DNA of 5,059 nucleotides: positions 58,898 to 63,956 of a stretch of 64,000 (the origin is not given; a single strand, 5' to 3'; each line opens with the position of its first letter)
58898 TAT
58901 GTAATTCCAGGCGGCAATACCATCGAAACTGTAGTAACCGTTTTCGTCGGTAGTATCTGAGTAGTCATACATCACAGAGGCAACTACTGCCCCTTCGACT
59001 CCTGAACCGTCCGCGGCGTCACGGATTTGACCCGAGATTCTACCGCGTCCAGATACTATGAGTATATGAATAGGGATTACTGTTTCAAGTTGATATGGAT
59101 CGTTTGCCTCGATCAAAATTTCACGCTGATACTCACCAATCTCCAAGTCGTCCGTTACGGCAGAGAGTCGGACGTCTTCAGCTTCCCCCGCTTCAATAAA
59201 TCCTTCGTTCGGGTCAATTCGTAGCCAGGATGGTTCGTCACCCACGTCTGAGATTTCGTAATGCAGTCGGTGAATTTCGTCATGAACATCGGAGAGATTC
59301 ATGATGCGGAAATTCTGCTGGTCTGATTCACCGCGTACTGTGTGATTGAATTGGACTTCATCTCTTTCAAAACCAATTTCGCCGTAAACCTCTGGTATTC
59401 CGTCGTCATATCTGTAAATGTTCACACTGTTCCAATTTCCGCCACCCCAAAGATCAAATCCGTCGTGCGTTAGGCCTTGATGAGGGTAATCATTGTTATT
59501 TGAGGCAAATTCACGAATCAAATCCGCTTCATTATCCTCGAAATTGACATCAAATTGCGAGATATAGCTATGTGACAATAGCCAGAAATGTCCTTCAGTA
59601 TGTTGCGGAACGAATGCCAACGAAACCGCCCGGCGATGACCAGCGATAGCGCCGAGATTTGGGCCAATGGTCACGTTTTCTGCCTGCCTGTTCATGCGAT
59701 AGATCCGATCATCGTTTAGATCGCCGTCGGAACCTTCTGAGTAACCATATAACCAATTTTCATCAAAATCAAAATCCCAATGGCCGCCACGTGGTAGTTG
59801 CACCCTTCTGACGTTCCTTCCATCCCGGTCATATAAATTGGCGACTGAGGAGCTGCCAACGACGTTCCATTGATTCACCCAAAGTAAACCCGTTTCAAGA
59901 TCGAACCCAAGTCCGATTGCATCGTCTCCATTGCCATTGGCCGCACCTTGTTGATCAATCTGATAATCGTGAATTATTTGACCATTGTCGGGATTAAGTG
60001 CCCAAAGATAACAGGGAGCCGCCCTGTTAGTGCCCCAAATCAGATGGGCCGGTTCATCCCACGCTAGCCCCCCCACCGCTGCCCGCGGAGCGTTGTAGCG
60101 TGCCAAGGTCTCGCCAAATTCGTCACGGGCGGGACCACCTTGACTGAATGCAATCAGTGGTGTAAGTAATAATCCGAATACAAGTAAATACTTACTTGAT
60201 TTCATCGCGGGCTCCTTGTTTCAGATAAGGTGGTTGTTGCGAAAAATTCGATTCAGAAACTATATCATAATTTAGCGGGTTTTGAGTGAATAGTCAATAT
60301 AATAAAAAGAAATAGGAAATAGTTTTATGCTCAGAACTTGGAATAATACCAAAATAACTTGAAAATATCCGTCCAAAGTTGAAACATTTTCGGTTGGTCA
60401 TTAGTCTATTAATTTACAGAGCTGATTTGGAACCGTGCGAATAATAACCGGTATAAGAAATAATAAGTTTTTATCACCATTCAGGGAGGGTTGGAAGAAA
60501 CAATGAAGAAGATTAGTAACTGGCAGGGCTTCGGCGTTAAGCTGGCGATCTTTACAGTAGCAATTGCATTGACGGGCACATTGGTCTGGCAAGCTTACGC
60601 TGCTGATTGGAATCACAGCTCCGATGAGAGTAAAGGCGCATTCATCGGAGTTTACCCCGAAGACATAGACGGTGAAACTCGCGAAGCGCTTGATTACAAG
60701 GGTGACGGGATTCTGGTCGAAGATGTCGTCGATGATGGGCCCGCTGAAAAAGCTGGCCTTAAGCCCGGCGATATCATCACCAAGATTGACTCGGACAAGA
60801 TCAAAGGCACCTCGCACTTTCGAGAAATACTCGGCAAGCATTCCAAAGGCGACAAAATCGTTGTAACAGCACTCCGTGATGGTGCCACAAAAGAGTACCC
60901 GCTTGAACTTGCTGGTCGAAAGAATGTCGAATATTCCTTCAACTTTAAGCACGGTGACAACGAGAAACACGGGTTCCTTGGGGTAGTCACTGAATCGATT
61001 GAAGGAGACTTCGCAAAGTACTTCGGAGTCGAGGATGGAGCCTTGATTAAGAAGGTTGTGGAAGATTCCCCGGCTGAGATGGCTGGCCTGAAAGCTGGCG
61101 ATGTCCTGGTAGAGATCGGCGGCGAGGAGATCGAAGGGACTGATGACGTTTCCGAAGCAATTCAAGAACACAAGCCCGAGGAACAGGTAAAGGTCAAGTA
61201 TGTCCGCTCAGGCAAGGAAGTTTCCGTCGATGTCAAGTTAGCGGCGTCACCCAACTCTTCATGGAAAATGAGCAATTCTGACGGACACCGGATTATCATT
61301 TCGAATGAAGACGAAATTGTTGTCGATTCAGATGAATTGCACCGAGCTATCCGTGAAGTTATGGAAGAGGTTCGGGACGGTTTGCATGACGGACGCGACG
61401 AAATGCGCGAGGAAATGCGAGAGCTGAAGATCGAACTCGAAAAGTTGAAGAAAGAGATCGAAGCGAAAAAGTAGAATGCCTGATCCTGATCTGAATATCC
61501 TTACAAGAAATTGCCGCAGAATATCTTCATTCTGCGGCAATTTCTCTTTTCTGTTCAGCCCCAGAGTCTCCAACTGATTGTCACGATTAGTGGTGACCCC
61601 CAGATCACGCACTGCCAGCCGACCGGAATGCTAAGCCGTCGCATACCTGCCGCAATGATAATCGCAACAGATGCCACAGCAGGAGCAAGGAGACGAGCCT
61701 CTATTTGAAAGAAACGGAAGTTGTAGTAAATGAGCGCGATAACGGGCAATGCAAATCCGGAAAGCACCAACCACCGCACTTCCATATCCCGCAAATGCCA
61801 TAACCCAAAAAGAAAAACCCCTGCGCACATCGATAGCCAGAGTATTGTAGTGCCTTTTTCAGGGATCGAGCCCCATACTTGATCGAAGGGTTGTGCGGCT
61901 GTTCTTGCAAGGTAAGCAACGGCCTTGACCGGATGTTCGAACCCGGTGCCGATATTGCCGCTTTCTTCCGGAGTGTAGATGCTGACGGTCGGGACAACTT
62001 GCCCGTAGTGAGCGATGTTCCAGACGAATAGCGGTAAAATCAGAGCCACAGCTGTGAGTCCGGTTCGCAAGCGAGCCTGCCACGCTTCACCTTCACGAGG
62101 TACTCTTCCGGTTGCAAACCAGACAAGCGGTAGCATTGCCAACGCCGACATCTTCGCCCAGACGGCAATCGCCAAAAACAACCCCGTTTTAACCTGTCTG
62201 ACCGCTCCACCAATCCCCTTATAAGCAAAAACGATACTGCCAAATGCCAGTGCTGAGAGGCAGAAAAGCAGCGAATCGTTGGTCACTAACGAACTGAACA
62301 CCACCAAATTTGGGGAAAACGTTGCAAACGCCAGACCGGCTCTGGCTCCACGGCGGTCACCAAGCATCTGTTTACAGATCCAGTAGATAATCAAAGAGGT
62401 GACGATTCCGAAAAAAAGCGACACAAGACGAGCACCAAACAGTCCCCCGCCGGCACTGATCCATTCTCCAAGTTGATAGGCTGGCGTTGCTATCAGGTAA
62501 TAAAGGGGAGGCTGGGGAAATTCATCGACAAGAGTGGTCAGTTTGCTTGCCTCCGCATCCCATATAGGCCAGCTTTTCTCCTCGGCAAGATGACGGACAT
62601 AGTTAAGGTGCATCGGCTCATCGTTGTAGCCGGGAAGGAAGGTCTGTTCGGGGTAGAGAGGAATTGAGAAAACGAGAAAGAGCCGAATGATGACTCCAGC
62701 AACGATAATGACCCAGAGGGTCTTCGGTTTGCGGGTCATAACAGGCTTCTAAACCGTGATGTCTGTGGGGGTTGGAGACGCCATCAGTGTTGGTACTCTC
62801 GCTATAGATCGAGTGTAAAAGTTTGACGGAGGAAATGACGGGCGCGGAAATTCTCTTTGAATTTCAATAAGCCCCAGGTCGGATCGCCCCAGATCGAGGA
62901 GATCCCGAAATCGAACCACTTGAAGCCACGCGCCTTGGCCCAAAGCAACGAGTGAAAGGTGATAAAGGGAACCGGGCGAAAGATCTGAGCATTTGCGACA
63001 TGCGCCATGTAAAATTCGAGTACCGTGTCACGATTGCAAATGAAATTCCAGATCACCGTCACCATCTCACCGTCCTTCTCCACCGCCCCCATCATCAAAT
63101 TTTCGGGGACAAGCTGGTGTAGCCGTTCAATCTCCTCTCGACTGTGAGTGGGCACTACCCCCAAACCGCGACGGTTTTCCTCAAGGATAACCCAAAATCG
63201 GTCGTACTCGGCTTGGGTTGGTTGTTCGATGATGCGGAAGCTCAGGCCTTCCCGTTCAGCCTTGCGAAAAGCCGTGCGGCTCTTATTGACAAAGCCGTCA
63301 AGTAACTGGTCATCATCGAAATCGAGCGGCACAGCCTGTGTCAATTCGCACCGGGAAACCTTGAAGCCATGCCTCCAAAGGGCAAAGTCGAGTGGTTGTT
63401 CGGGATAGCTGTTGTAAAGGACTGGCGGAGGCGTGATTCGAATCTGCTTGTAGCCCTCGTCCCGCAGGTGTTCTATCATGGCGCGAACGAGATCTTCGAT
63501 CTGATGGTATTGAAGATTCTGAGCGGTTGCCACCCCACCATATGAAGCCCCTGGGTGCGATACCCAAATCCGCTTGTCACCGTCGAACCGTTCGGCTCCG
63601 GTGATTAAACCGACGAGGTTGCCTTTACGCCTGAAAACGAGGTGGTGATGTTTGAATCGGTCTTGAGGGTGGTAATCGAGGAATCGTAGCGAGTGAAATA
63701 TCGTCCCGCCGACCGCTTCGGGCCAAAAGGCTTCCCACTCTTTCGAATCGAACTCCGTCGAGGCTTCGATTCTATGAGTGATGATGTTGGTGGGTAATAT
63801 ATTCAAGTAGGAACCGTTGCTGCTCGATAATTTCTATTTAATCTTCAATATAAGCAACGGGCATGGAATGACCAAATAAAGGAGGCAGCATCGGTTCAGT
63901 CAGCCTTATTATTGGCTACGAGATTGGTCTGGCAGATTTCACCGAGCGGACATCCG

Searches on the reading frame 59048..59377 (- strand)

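Call 82: search_protein_families(library=pfam, proteins=[window:59048-59377:-], max_evalue=0.1)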
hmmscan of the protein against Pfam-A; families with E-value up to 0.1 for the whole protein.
seq(110 aa): 3 families
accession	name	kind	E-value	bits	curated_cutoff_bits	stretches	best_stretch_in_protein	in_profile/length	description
PF21310.3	OCRL-like_ASH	-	0.00096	19.7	27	1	5-76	3-73/109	Inositol polyphosphate 5-phosphatase OCRL-like, ASH domain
PF22544.2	HYDIN_VesB_CFA65-like_Ig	-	0.0011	19.6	25.5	1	3-96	5-89/100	HYDIN/CFA65/VesB-like, Ig-like domain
PF23755.1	Ig-like_IP5PC_F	-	0.04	14.1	27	1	9-72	20-85/137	IP5P C-F Ig-like domain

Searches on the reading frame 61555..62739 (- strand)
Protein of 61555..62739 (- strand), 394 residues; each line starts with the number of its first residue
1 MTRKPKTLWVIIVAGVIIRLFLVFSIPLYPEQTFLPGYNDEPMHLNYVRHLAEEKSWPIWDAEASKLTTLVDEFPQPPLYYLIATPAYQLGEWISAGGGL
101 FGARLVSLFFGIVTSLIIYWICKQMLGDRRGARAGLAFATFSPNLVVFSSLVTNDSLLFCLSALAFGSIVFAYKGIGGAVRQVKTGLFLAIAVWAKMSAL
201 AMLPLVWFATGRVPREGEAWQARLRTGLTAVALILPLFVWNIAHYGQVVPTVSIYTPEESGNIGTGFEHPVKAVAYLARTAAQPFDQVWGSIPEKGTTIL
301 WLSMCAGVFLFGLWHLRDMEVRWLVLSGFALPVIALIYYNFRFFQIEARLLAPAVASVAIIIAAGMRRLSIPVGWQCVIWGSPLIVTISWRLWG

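Call 19: search_protein_families(library=pfam, proteins=[window:61555-62739:-], max_evalue=0.01)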
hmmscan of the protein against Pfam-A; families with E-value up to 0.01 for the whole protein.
window:61555-62739:- (394 aa): 2 families
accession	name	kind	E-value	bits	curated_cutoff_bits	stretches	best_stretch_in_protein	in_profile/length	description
PF13231.12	PMT_2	-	9.7e-09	36.1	26.1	1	77-240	3-160/160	Dolichyl-phosphate-mannose-protein mannosyltransferase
PF02366.24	PMT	-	0.00036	20.6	22.7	1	92-207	74-193/245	Dolichyl-phosphate-mannose-protein mannosyltransferase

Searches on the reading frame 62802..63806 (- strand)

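Call 19: search_protein_families(library=pfam, proteins=[window:62802-63806:-], max_evalue=0.01)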
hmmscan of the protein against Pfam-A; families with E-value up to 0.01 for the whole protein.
window:62802-63806:- (334 aa): 3 families
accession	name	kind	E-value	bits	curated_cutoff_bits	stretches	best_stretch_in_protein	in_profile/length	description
PF13480.13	Acetyltransf_6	-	7.1e-09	36.4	22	1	174-302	5-136/143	Acetyltransferase (GNAT) domain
PF02388.22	FemAB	-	6.6e-05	22.3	24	1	255-322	313-380/406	FemAB family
PF09924.15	LPG_synthase_C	-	0.002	17.7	27.5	0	175-302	118-245/298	Phosphatidylglycerol lysyltransferase, C-terminal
